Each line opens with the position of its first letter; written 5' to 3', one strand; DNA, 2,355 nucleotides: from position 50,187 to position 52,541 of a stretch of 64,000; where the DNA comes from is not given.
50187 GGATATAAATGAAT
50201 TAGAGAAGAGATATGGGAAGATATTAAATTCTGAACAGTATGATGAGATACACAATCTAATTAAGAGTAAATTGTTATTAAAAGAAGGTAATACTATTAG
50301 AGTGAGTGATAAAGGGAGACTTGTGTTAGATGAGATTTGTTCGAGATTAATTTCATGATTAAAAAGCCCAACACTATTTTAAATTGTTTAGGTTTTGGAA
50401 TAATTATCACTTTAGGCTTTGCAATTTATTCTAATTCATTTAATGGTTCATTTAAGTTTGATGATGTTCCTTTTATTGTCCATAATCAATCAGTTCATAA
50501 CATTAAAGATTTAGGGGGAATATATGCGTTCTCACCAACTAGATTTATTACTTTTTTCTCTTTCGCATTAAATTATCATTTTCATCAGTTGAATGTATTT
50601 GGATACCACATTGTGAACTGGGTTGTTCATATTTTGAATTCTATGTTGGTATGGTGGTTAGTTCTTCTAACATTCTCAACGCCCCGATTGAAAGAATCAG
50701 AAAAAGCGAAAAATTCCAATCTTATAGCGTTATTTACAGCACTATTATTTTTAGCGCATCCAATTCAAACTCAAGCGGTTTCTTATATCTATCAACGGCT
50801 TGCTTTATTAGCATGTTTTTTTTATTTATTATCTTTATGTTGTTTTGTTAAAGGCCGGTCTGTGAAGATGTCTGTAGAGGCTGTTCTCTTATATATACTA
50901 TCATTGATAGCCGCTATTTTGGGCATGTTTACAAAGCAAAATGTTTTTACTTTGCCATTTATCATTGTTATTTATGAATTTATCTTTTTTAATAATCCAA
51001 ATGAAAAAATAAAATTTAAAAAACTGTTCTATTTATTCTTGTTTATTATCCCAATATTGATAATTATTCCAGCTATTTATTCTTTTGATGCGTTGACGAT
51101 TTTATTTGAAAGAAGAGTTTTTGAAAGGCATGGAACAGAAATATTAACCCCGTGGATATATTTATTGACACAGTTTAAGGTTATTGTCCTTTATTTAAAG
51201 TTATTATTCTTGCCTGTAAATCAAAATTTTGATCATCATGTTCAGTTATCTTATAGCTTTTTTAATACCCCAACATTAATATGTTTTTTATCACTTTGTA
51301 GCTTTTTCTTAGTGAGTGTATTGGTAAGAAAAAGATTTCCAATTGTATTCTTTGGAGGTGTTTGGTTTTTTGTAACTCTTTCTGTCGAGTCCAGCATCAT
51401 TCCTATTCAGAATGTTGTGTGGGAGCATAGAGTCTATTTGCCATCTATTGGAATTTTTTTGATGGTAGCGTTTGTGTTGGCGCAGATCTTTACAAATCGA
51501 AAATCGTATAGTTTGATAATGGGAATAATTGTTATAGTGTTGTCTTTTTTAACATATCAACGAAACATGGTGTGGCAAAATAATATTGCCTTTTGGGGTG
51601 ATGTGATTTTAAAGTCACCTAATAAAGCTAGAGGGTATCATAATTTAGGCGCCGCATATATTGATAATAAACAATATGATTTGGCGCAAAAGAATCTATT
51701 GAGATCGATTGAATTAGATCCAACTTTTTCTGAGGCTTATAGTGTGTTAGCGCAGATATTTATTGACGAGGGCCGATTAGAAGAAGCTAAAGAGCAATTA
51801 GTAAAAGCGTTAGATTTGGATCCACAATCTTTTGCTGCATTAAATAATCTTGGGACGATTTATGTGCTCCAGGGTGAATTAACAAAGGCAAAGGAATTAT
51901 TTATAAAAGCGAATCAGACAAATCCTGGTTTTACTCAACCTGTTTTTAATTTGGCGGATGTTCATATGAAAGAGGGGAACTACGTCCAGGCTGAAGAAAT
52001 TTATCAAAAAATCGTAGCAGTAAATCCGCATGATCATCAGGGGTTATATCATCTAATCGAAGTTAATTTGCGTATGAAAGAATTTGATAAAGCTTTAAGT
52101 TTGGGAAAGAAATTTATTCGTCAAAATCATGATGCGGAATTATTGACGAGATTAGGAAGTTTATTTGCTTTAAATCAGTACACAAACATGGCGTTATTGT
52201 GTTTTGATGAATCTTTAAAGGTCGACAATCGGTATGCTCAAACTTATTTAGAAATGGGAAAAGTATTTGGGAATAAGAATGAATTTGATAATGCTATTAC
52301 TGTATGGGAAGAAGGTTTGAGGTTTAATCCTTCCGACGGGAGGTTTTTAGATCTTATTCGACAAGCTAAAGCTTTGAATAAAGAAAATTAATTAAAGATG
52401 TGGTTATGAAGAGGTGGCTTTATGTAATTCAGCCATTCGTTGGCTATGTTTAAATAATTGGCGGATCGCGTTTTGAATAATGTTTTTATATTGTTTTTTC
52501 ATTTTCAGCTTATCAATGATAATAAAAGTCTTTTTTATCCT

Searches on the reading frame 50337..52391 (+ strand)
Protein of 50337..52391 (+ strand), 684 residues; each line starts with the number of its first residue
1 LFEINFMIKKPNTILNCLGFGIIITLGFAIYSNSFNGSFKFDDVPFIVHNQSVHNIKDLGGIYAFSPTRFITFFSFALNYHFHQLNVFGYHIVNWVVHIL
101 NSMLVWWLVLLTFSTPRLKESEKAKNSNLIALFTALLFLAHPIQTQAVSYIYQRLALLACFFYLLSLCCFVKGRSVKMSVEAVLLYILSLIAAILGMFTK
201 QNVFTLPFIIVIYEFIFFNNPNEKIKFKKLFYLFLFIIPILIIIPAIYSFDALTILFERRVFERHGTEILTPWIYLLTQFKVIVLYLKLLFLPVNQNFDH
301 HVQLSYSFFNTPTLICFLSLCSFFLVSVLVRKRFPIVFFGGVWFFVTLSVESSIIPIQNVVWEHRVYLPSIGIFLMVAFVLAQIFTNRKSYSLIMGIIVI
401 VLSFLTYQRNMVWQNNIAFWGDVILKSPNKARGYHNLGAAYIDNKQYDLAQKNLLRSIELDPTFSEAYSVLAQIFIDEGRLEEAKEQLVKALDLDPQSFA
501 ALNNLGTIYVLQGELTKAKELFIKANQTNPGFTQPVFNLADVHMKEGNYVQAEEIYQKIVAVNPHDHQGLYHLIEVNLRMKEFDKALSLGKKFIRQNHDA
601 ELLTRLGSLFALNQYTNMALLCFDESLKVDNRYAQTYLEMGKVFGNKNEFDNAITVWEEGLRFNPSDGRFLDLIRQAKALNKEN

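Call 16: search_protein_families(library=pfam, proteins=[window:50337-52391:+], max_evalue=1)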
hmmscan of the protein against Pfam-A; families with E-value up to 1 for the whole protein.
window:50337-52391:+ (684 aa): 33 families (the best 25 are shown)
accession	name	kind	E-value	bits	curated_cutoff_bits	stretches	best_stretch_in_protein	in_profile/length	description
PF07719.23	TPR_2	-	4.6e-31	104.8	27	4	431-463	1-33/34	Tetratricopeptide repeat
PF00515.34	TPR_1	-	1.3e-30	104.4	27.8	5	431-464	1-34/34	Tetratricopeptide repeat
PF13181.12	TPR_8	-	2.6e-28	96.2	25.7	4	466-497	2-33/34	Tetratricopeptide repeat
PF13431.12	TPR_17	-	6.8e-24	82.5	24.4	3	490-519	4-33/34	Tetratricopeptide repeat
PF14559.12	TPR_19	-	5.3e-21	75.2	25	4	476-531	2-57/68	Tetratricopeptide repeat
PF13414.12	TPR_11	-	6.3e-21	74.2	26.8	3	473-513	2-42/42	TPR repeat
PF13428.12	TPR_14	-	2.3e-19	68.4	23.5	3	539-575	7-43/44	Tetratricopeptide repeat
PF13432.12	TPR_16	-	7.4e-16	58.7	32.7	3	471-519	3-51/65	Tetratricopeptide repeat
PF13424.12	TPR_12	-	6.8e-15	55.5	30.1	3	431-496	3-76/77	Tetratricopeptide repeat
PF23914.1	TPR_CcmH_CycH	-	2.3e-10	41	42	3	426-527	45-149/158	Cytochrome c-type biogenesis protein H TPR domain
PF25063.1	ARM_TT21_C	-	6.6e-10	39.6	35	1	427-565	51-196/209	Tetratricopeptide repeat protein 21 C-terminal ARM domain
PF13176.12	TPR_7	-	8.4e-10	38.4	27.9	1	537-558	3-24/36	Tetratricopeptide repeat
PF13374.12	TPR_10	-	1.4e-09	38.1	27.5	1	500-525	3-28/42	Tetratricopeptide repeat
PF25064.1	ARM_TT21_5th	-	7.5e-09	36.4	27.8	2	539-634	7-105/117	TT21 fifth ARM repeats domain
PF25062.1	ARM_TT21_N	-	6.5e-08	33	40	1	466-587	101-222/222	Tetratricopeptide repeat protein 21 N-terminal ARM repeat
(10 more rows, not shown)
